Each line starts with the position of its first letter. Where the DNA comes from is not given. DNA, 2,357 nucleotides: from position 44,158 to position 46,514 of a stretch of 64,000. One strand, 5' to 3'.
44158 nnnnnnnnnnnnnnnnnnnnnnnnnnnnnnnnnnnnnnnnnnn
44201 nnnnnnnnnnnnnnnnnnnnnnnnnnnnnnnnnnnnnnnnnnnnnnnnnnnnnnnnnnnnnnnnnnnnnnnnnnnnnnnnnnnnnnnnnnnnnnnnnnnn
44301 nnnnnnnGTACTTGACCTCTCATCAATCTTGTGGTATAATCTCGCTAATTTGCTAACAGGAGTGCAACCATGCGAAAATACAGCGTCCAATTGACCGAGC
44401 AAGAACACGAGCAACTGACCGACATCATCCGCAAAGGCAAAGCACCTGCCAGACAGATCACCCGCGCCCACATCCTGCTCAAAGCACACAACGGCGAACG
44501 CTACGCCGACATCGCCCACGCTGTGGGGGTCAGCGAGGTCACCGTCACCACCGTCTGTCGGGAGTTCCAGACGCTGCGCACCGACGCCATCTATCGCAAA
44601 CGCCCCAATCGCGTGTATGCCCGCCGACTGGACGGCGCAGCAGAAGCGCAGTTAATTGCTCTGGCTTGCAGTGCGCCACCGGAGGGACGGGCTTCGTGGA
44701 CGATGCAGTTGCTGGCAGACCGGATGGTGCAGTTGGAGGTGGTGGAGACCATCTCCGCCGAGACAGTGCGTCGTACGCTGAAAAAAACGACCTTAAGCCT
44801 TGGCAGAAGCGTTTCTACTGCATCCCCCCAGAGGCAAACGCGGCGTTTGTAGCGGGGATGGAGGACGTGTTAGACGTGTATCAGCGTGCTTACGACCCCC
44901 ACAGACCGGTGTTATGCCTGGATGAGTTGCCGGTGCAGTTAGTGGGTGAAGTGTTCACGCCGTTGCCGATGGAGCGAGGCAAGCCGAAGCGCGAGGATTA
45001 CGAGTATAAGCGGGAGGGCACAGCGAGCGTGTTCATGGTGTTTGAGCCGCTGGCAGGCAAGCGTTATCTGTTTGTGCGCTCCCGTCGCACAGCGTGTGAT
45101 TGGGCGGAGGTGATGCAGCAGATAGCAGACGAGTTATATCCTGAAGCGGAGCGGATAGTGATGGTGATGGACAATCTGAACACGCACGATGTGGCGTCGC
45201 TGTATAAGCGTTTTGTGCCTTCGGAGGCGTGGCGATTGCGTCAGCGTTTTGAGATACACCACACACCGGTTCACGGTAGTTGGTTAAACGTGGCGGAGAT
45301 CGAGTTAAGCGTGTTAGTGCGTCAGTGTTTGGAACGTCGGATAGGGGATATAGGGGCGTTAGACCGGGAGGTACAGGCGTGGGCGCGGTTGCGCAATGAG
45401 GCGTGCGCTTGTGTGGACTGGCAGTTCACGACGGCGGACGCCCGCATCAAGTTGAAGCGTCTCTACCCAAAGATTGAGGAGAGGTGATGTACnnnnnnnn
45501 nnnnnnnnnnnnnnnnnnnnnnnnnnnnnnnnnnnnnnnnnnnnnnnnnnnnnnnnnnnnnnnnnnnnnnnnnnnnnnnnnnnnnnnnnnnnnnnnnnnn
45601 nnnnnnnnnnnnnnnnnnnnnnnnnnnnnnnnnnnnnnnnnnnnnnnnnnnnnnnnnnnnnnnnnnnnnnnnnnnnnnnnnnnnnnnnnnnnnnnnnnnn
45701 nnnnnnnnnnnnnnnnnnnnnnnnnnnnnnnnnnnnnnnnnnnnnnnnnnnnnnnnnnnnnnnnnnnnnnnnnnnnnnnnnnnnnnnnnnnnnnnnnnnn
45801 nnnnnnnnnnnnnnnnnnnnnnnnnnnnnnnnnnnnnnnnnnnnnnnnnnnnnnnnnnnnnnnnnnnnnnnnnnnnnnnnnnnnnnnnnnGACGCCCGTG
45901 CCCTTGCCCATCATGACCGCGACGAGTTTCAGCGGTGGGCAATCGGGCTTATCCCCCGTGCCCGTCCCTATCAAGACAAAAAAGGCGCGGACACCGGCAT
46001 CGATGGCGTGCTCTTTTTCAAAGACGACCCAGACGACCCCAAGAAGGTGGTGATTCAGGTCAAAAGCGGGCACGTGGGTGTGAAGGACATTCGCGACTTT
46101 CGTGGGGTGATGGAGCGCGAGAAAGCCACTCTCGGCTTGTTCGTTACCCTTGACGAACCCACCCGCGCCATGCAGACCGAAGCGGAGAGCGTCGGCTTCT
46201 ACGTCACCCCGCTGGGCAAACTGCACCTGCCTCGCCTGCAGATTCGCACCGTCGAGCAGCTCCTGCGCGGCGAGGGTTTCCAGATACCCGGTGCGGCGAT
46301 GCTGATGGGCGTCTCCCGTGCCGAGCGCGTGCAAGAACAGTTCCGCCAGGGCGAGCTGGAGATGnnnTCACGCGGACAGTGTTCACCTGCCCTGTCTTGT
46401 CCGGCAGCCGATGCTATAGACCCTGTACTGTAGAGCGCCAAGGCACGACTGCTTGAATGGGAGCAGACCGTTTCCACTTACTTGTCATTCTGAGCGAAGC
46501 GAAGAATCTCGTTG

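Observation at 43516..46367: Beta-class DNA methyltransferase cleanly split by an IS630-family element, with reconstructable pre-insertion sequence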

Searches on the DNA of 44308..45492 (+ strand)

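Call 60: search_dna_similar(query=window:44308-45492:+, collection=plasmids, mode=distant, max_rows=10)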
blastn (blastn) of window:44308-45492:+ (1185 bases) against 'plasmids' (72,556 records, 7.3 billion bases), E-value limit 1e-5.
Records with a match: 27; places in all: 32; records where one place covers at least 80% of the query: 0.
Best place of each record, by identity: 80-90% 5; 60-80% 22.
By first word of the organism name: Deinococcus 7; Methylosinus 6; Candidatus 3; Rhodococcus 3; Microvirga 2; Leptolyngbya 2; Isosphaeraceae 1; Subdoligranulum 1; Acaryochloris 1; Gloeocapsopsis 1.
By predicted mobility (MOB-suite, as given by PLSDB): non-mobilizable 20; mobilizable 6; conjugative 1.
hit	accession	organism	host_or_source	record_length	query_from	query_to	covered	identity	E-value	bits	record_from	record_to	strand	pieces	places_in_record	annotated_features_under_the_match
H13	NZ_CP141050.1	Microvirga lotononidis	-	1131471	390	997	51%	65.2%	6e-23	117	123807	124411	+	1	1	none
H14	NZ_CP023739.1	Methylosinus trichosporium OB3b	isolate,soil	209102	531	1005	40%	64.8%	2e-17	99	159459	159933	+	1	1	IS630 family transposase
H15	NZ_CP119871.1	Methylosinus trichosporium OB3b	Whole Organism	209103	531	1005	40%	64.8%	2e-17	99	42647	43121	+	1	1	IS630 family transposase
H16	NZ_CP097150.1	Deinococcus sp. QL22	-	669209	322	580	22%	66.5%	8e-9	71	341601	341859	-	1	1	helix-turn-helix domain-containing protein | IS630 family transposase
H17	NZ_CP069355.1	Microvirga sp. VF16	Vachellia farnesiana,Cell culture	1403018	390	574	16%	70.2%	2e-11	79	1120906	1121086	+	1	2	none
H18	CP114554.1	Candidatus Manganitrophus sp.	activated carbon metagenome,metagenomic ...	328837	821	996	15%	72.9%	6e-17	97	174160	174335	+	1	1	transposase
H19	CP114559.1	Candidatus Manganitrophus sp.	activated carbon metagenome,metagenomic ...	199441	821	996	15%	72.9%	6e-17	97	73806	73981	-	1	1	transposase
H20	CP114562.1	Candidatus Manganitrophus sp.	activated carbon metagenome,metagenomic ...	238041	821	996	15%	72.9%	6e-17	97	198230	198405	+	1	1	transposase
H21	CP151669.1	Isosphaeraceae bacterium EP7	-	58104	836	1015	15%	68.5%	1e-6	64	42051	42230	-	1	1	IS630 family transposase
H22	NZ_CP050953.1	Rhodococcus sp. DMU1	cell culture,activated sludge in our lab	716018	830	997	14%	69.2%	3e-7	64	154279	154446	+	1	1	IS630 family transposase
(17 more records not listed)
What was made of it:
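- Tried and rejected: The IS has only weak DNA matches, at most 73% over short stretches, to other IS630 transposase genes (call 60).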

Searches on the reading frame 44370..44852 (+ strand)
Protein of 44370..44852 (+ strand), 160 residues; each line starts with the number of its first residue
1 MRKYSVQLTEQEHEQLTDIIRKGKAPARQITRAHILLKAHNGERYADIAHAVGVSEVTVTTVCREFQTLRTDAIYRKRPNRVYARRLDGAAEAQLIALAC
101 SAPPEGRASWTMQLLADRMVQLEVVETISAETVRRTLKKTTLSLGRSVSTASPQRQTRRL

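Call 11: find_encoding_contigs(protein=window:44370-44852:+, flank=3000, max_places=10)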
Protein window:44370-44852:+ (160 aa): 2 contigs read that carry it; 2 places shown.
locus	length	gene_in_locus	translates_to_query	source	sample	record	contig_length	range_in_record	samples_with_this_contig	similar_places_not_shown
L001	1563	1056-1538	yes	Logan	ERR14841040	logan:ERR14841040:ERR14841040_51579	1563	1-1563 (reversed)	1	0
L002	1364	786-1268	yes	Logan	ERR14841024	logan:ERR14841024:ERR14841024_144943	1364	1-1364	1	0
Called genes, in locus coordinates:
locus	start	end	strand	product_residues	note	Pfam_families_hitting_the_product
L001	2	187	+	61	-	?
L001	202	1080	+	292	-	PF01555:N6_N4_Mtase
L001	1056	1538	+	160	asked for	PF13518:HTH_28 (faint), PF13551:HTH_29 (weak), PF13565:HTH_32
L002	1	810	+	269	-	?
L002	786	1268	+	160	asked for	PF13518:HTH_28 (faint), PF13551:HTH_29 (weak), PF13565:HTH_32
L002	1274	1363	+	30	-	?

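Call 31: list_cluster_members(proteins=[P0122, window:44370-44852:+, window:42986-43501:+])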
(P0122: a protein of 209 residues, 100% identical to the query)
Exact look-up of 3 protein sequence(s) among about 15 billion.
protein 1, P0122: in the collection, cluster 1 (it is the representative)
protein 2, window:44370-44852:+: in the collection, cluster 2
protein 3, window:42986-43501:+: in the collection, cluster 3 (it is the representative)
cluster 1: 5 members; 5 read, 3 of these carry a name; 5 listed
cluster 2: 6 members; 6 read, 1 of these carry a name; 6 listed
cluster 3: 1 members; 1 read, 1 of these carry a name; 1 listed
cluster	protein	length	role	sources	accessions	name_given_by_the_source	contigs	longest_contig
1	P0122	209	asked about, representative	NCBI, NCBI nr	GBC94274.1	hypothetical protein HRbin16_00055 [bacterium HR16]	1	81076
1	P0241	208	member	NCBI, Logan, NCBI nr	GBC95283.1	hypothetical protein HRbin16_01070 [bacterium HR16]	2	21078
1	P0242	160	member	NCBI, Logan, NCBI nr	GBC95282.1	hypothetical protein HRbin16_01069 [bacterium HR16]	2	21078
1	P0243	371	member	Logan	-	-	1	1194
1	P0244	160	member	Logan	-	-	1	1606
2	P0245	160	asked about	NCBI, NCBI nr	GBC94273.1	hypothetical protein HRbin16_00054 [bacterium HR16]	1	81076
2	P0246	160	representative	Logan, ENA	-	-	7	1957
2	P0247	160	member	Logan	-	-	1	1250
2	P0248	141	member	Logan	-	-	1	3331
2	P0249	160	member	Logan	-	-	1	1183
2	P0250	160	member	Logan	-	-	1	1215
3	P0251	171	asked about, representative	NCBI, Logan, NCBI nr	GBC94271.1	hypothetical protein HRbin16_00052 [bacterium HR16]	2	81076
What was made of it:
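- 44370..44852 (+): ORFA, 160 aa: the helix-turn-helix DNA-binding part of the transposase (HRbin16_00054). Calls 11, 31.
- The source is a MAG contig (HRbin16, call 31).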

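Call 34: find_encoding_contigs(protein=P0241, flank=4000, max_places=5)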
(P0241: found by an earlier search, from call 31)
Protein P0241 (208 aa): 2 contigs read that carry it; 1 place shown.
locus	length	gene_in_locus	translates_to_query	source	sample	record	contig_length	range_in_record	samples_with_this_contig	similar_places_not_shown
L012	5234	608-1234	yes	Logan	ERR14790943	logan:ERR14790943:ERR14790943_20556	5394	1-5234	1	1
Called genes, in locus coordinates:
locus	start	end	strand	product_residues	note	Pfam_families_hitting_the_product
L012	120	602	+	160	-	PF13384:HTH_23 (faint), PF13551:HTH_29, PF13565:HTH_32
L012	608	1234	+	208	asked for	PF13358:DDE_3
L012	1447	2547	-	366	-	PF13384:HTH_23 (weak), PF13518:HTH_28, PF13551:HTH_29 (weak), PF13565:HTH_32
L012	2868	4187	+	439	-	PF05697:Trigger_N, PF05698:Trigger_C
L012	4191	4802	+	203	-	PF00574:CLP_protease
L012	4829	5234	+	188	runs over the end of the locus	?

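Call 35: find_encoding_contigs(protein=P0243, flank=3000, max_places=5)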
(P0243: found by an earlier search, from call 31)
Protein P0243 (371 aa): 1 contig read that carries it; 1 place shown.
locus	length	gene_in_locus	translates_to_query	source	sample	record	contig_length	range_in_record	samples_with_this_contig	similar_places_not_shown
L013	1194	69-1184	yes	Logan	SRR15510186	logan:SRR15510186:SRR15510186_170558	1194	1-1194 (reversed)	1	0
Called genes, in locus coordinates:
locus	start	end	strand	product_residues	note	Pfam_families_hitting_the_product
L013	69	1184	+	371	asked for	PF13551:HTH_29 (weak), PF13565:HTH_32, PF13358:DDE_3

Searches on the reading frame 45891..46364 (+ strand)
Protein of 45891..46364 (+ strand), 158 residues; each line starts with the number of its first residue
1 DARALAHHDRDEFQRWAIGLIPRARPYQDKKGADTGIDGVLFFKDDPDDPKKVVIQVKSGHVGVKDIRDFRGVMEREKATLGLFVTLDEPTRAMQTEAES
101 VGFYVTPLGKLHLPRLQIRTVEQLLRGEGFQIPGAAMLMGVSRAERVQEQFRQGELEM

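Call 55: search_solved_structures(query=window:45891-46364:+, max_evalue=1, show_alignments=2)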
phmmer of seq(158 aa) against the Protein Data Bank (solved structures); distinct sequences matched with E-value up to 1: 0.
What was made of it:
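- Closest known: Mrr. Different: No solved structure matches it by sequence (call 55).
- Tried and rejected: The C-terminal nuclease-like domain against PDB sequences: no match (call 55).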
